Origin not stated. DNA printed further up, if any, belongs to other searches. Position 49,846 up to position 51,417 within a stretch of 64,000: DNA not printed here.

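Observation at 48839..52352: Serpin lipoprotein translationally coupled between a glycolipid glycosyltransferase and a flippase-like membrane protein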

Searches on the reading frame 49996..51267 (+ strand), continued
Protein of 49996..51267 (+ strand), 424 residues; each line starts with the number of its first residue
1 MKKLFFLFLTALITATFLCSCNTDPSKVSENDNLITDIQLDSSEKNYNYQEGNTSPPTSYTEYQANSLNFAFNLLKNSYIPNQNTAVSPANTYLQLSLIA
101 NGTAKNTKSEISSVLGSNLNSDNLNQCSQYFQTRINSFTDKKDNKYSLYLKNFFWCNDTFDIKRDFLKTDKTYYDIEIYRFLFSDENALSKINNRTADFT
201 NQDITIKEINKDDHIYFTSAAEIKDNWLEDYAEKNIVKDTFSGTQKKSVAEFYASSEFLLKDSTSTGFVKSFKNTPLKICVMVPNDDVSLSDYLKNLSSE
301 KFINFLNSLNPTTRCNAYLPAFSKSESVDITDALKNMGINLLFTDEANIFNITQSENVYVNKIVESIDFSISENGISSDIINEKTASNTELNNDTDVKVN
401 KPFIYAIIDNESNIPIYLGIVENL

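Call 19: find_related_loci(query=A2, collection=genome_contigs, flank=6000)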
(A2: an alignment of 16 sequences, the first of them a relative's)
Query A2 (424 aa) in genome_contigs; peptide patterns used: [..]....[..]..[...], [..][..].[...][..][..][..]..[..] (x = any residue, [..] = any of these).
83 stretches matched a pattern; 33 encode a relative of the query (tblastn E <= 1e-3); 33 distinct loci.
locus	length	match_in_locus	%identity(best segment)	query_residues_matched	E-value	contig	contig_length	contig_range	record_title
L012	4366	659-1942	59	1-424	1e-170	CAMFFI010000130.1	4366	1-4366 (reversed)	MAG: uncultured bacterium isolate SRR11489785_bin.12_metaWRAP_v1.3_MAG genome assembly, contig: ERZ11466792.19296, whole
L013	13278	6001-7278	45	1-424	2e-129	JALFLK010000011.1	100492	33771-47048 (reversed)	MAG: bacterium isolate SUG787 k141_358757, whole genome shotgun sequence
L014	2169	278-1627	38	1-424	8e-91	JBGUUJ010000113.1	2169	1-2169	MAG: Ruminococcus sp. isolate fecal_MAG_49 fecal_MAG_49_contig_0113, whole genome shotgun sequence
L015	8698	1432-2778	35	1-423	8e-79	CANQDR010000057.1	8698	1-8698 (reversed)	MAG: uncultured Clostridia bacterium isolate Lapin-003-2__bin25 genome assembly, contig: Lapin-003-2__NODE_7037_length_8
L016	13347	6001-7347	35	1-423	1e-77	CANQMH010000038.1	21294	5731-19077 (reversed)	MAG: uncultured Clostridia bacterium isolate Lapin-014__bin39 genome assembly, contig: Lapin-014__NODE_2012_length_21294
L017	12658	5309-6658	35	1-423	5e-77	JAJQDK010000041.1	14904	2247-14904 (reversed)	MAG: Clostridiales bacterium isolate MI.10_12 NODE_897_length_14904_cov_7.130918, whole genome shotgun sequence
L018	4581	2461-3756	35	19-424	3e-76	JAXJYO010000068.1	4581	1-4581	MAG: Ruminococcus sp. isolate DOME_MAG_7828 7828_C0519_k141_155543, whole genome shotgun sequence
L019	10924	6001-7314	35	1-422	4e-72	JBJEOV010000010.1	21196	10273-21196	MAG: Ruminococcus sp. isolate LOHA43_bin.036 NODE_1257_length_21196_cov_11.338868, whole genome shotgun sequence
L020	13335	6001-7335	33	1-422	2e-72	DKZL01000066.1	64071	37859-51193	MAG TPA_asm: Ruminococcaceae bacterium UBA7075 UBA7075_contig_1246, whole genome shotgun sequence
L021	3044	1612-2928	34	7-424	3e-72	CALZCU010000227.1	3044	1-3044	MAG: uncultured Ruminococcus sp. isolate SRR14474049_bin.36_metaWRAP_v1.3_MAG genome assembly, contig: ERZ9423966.15948,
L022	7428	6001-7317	33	1-420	6e-71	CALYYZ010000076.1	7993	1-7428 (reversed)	MAG: uncultured Ruminococcus sp. isolate SRR14474043_bin.1_metaWRAP_v1.3_MAG genome assembly, contig: ERZ9423908.3010, w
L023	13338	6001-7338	33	1-422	2e-70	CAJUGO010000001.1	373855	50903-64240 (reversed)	MAG TPA_asm: uncultured Ruminococcus sp. isolate MGBC139800 genome assembly, contig: MGBC139800.1, whole genome shotgun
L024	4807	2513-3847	31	1-422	2e-67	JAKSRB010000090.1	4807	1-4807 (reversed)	MAG: Ruminococcus sp. isolate Horse_feces244 MAG244_90, whole genome shotgun sequence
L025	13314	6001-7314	32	1-422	4e-66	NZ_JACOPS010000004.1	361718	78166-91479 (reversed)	Ruminococcus intestinalis strain NSJ-71 M23_ctg004, whole genome shotgun sequence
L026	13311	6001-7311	32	1-422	6e-65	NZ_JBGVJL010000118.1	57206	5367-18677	MAG: Ruminococcus sp. isolate fecal_MAG_112 fecal_MAG_112_contig_0118, whole genome shotgun sequence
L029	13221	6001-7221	32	1-424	3e-60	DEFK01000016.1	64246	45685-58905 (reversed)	MAG TPA_asm: Ruminococcaceae bacterium UBA2854 UBA2854_contig_602, whole genome shotgun sequence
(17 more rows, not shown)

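Call 20: find_homologous_proteins(query=A2, max_evalue=1e-15)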
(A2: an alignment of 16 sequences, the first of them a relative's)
Query A2 (16 sequences) (424 aa, profile of the alignment): 49 proteins with E <= 1e-15 among 8000 candidates.
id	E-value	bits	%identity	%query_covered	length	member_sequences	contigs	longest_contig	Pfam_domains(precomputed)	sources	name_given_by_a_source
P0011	3.3e-202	690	51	100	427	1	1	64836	PF00079.26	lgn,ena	-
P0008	7.3e-202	689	52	100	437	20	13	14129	PF00079.26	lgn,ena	-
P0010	8.4e-201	686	51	100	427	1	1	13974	PF00079.26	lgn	-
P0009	4.4e-200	683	50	100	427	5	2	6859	PF00079.26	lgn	-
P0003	1.9e-199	681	58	100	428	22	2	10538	PF00079.26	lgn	-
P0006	5.0e-198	677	54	100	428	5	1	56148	PF00079.26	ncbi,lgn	-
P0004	3.7e-197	674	54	100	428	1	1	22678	PF00079.26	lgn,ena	-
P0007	2.0e-194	665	53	100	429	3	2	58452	PF00079.26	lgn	-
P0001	5.9e-191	653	100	100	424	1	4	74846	PF00079.26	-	-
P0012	3.1e-188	644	48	100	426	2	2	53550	PF00079.26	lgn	-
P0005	5.1e-188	644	53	100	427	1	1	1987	PF00079.26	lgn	-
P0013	7.2e-187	640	47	100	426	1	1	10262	PF00079.26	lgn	-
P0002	2.2e-185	635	71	100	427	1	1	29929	PF00079.26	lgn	-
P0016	6.9e-145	501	30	99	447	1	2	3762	PF00079.26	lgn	-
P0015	2.1e-138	480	30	100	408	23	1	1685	PF00079.26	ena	-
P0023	4.4e-126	439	31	100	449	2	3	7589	PF00079.26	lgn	-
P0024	2.8e-117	410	29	100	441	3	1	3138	PF00079.26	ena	-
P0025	4.5e-116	406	32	89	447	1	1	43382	PF00079.26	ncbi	-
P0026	8.7e-116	406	33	89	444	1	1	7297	PF00079.26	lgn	-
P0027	1.2e-115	405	32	100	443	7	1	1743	PF00079.26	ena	-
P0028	1.1e-114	402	29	98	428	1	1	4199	PF00079.26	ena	-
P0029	1.0e-112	395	28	100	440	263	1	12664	PF00079.26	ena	-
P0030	1.8e-112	395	30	95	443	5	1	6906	PF00079.26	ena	-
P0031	1.9e-112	395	27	100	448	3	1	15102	PF00079.26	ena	-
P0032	2.1e-112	394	30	96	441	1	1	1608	PF00079.26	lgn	-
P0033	2.8e-112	394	31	96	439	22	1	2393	PF00079.26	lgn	-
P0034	3.4e-112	394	30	90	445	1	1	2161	PF00079.26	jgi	jgi:serpin B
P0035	1.3e-111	392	29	95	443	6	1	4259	PF00079.26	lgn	-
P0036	2.9e-111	391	30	100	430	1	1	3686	PF00079.26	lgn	-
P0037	1.9e-109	385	27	100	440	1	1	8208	PF00079.26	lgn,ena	-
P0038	1.5e-106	375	31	96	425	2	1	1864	PF00079.26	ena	-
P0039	3.0e-80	288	33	98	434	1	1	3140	PF00079.26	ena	-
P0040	1.0e-63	234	30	99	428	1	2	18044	PF00079.26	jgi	jgi:serine protease inhibitor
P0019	1.6e-63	233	29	85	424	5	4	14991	PF00079.26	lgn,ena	-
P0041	2.4e-63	233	28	84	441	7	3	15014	PF00079.26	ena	-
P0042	3.1e-61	226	28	97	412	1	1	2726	PF00079.26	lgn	-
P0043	2.2e-59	220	27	100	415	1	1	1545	PF00079.26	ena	-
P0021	4.2e-56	209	27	99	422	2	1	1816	PF00079.26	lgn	-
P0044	2.6e-54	203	27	84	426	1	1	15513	PF00079.26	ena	-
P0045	2.2e-53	200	25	99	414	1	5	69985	PF00079.26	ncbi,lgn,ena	-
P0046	8.1e-49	185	25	99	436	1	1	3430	PF00079.26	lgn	-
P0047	5.4e-43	166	27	80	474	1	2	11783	PF00079.26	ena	-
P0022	1.2e-40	158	27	100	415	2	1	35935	PF00079.26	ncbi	-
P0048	2.9e-34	137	23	87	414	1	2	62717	PF00079.26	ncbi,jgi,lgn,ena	ncbi:MAG: serpin family protein [Eubacteriales bacterium]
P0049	3.1e-21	94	25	80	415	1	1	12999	PF00079.26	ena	-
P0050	4.9e-20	90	25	80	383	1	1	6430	PF00079.26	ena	-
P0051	1.2e-19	89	26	80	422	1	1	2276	PF00079.26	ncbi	-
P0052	3.6e-18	84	22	84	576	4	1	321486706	PF00079.26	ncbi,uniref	ncbi:heparin cofactor 2 isoform X2 [Narcine bancroftii]|uniref:heparin cofactor 2 isoform X2 n=1 Tax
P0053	1.4e-17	82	25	83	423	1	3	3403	PF00079.26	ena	-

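Call 44: predict_structure(alignment_id=A3)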
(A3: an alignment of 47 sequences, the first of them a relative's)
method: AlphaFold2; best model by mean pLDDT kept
length: 424 residues; sequences in the alignment: 47
mean_pLDDT: 92.3   pTM: 0.90
mean pLDDT of the five models: 92.3, 91.8, 91.2, 91.1, 91.0
residues with pLDDT >= 90: 338; 70-90: 70; 50-70: 15; < 50: 1
segments of 3 or more residues with pLDDT < 50: none
pLDDT, mean of each block of 10 residues (from residue 1): 79 66 80 91 81 91 97 97 96 98 97 96 96 92 87 96 96 96 95 90 84 97 92 92 96 96 97 96 96 94 95 95 94 98 97 96 96 87 68 95 98 97 96
secondary structure, 60 per line:
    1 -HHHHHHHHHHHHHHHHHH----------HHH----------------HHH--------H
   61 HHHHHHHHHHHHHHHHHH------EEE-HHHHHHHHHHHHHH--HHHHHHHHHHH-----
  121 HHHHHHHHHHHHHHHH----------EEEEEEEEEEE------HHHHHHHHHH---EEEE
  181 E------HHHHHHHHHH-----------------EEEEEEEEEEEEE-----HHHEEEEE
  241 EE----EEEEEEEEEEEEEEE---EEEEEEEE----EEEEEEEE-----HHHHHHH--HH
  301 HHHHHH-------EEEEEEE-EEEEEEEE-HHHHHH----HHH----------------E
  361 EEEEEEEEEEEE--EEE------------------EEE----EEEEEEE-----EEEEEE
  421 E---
elements in order: H2-19 H60-78 E85-87 H89-102 H105-115 H121-136 E147-157 H164-173 E177-181 H188-197 E215-227 E236-242 E247-261 E265-272 E277-284 H290-296 H299-306 E314-320 E322-329 H331-336 E360-372 E375-377 E396-398 E403-409 E415-421

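Call 47: fold_search(model_id=the predicted structure, library=pdb)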
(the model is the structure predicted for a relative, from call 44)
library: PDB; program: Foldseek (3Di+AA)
matches with E <= 10: 634; with E <= 0.001: 415
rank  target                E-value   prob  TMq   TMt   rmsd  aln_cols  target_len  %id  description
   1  2pee_A                7.5e-36  1.00  0.81  0.89   3.3       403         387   26  Crystal Structure of a Thermophilic Serpin, Tengpin, in the Native State (released 2007-06-19)
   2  2vh4_A                1.0e-29  1.00  0.74  0.82   8.7       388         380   25  Structure of a loop C-sheet serpin polymer (released 2008-01-08)
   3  5ncs_A                1.4e-29  1.00  0.75  0.84   5.5       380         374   20  Structure of the native serpin-type proteinase inhibitor, miropin. (released 2017-05-24)
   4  2pef                  2.8e-29  1.00  0.73  0.84   6.2       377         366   26  Crystal Structure of a Thermophilic Serpin, Tengpin, in the Latent State (released 2007-06-19)
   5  1jmj_A                1.1e-28  1.00  0.77  0.82   5.2       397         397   17  Crystal Structure of Native Heparin Cofactor II (released 2002-08-30)
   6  2vh4_B                2.3e-28  1.00  0.74  0.83   9.1       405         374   23  Structure of a loop C-sheet serpin polymer (released 2008-01-08)
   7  1jmj_B                5.4e-28  1.00  0.77  0.84   3.0       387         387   17  Crystal Structure of Native Heparin Cofactor II (released 2002-08-30)
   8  1yxa_A                6.4e-28  1.00  0.74  0.84   3.5       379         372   20  Serpina3n, a murine orthologue of human antichymotrypsin (released 2005-09-06)
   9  6f02_C                8.1e-28  1.00  0.74  0.83   3.5       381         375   17  Crystal structure of human glycosylated kallistatin at 3.0 Angstrom resolution (released 2018-12-12)
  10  1hp7                  1.1e-27  1.00  0.73  0.82   3.9       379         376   20  A 2.1 ANGSTROM STRUCTURE OF AN UNCLEAVED ALPHA-1-ANTITRYPSIN SHOWS VARIABILITY OF THE REACTIVE CENTER AND OTHER LOOPS (released 2001-03-14)
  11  2ceo_A                1.1e-27  1.00  0.73  0.84   3.7       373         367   19  thyroxine-binding globulin complex with thyroxine (released 2006-08-14)
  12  1jmo_A                1.4e-27  1.00  0.72  0.72   8.7       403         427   18  Crystal Structure of the Heparin Cofactor II-S195A Thrombin Complex (released 2002-08-30)
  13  4ajt                  1.6e-27  1.00  0.73  0.83   5.5       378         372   21  The crystal structure of mouse protein-Z dependent protease inhibitor(mZPI) (released 2012-12-05)
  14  1yxa_B                2.0e-27  1.00  0.74  0.85   3.3       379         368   20  Serpina3n, a murine orthologue of human antichymotrypsin (released 2005-09-06)
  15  2ol2_A                2.0e-27  1.00  0.72  0.85   5.5       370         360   21  High Resolution Structure of Native PCI in Space Group P21 (released 2007-03-13)
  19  7rbw_B                3.7e-27  1.00  0.71  0.79   4.0       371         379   20  Structure of Biliverdin-binding Serpin of Boana punctata (polka-dot tree frog) (released 2021-11-24)
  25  7rbw_A                8.8e-27  1.00  0.72  0.79   8.8       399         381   19  Structure of Biliverdin-binding Serpin of Boana punctata (polka-dot tree frog) (released 2021-11-24)
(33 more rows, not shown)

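Call 68: search_protein_representatives(alignment_id=A2)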
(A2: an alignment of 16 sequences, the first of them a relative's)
Query: 16 sequences, 428 profile positions. Proteins with E-value up to 0.001 (for the whole library): 31429; up to 1e-10: 20194; up to 1e-30: 2675. The best 150 are listed.
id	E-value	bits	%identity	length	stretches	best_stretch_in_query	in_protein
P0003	6.0e-200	681.1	-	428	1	1-428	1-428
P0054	4.0e-160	549.9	-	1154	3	51-425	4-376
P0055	1.6e-157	541.4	-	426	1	1-428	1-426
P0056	2.1e-137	475.1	-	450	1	1-428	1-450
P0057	3.7e-130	451.2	-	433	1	1-426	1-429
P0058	3.2e-119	415.2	-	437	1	1-426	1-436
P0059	9.0e-119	413.7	-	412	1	1-427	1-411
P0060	8.9e-115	400.5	-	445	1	2-426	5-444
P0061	9.8e-113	393.8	-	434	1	1-425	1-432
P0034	1.1e-112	393.6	-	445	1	2-426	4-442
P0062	1.7e-111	389.7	-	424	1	1-425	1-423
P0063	2.9e-110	385.6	-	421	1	2-428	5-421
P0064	2.3e-107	376.1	-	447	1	1-428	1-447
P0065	3.7e-106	372.1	-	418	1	1-428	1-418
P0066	1.0e-104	367.4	-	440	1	1-426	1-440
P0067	3.4e-104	365.7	-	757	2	51-424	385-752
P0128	3.5e-64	233.8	-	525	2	23-427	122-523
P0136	7.0e-63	229.5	-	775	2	73-427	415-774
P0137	8.2e-63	229.3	-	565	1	1-428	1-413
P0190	2.2e-59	218.0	-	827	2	75-427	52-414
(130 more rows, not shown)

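Call 69: search_protein_families(library=pfam, proteins=[P0054, P0067, P0136, P0128, P0137, P0190], max_evalue=0.0001)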
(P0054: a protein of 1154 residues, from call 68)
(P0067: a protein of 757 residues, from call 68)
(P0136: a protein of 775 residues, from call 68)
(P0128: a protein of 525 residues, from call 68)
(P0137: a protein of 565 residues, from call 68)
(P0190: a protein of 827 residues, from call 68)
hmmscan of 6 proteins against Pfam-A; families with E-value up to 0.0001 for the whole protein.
P0054 (1154 aa): 1 family
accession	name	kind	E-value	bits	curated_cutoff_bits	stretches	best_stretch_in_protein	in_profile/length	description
PF00079.25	Serpin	-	6.9e-243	805.8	27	3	22-376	2-367/370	Serpin (serine protease inhibitor)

P0067 (757 aa): 1 family
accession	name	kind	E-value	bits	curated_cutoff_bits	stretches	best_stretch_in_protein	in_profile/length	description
PF00079.25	Serpin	-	1.2e-163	545.1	27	2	403-751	2-365/370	Serpin (serine protease inhibitor)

P0136 (775 aa): 4 families
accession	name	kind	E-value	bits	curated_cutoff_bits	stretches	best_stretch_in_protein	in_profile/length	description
PF00079.25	Serpin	-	1.6e-222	738.8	27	2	410-772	2-367/370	Serpin (serine protease inhibitor)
PF14082.12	SduA_C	-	7.1e-07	30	27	0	103-168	32-87/159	Shedu protein SduA, C-terminal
PF16715.11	CDPS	-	4.3e-06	27.1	27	0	77-162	60-144/220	Cyclodipeptide synthase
PF00632.30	HECT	-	6.8e-06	26.4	23.9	0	438-485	181-229/306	HECT-domain (ubiquitin-transferase)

P0128 (525 aa): 1 family
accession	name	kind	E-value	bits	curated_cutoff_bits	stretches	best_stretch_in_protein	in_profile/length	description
PF00079.25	Serpin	-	8.5e-86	288.9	27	1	164-523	3-369/370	Serpin (serine protease inhibitor)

P0137 (565 aa): 1 family
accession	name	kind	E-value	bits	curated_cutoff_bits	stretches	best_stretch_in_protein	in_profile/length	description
PF00079.25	Serpin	-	9.1e-83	278.9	27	1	52-411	2-368/370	Serpin (serine protease inhibitor)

P0190 (827 aa): 2 families
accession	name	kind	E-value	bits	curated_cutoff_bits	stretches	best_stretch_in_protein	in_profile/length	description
PF00079.25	Serpin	-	9.3e-184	611.3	27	2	458-825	10-370/370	Serpin (serine protease inhibitor)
PF21963.2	TcdA1_RBD_2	-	1e-05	26.1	27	0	624-678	13-66/86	TcdA1, receptor binding domain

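Call 76: search_protein_families(library=padloc, proteins=[window:49996-51267:+], max_evalue=0.001)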
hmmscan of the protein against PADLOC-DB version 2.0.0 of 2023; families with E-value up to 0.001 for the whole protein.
window:49996-51267:+ (424 aa): 0 families
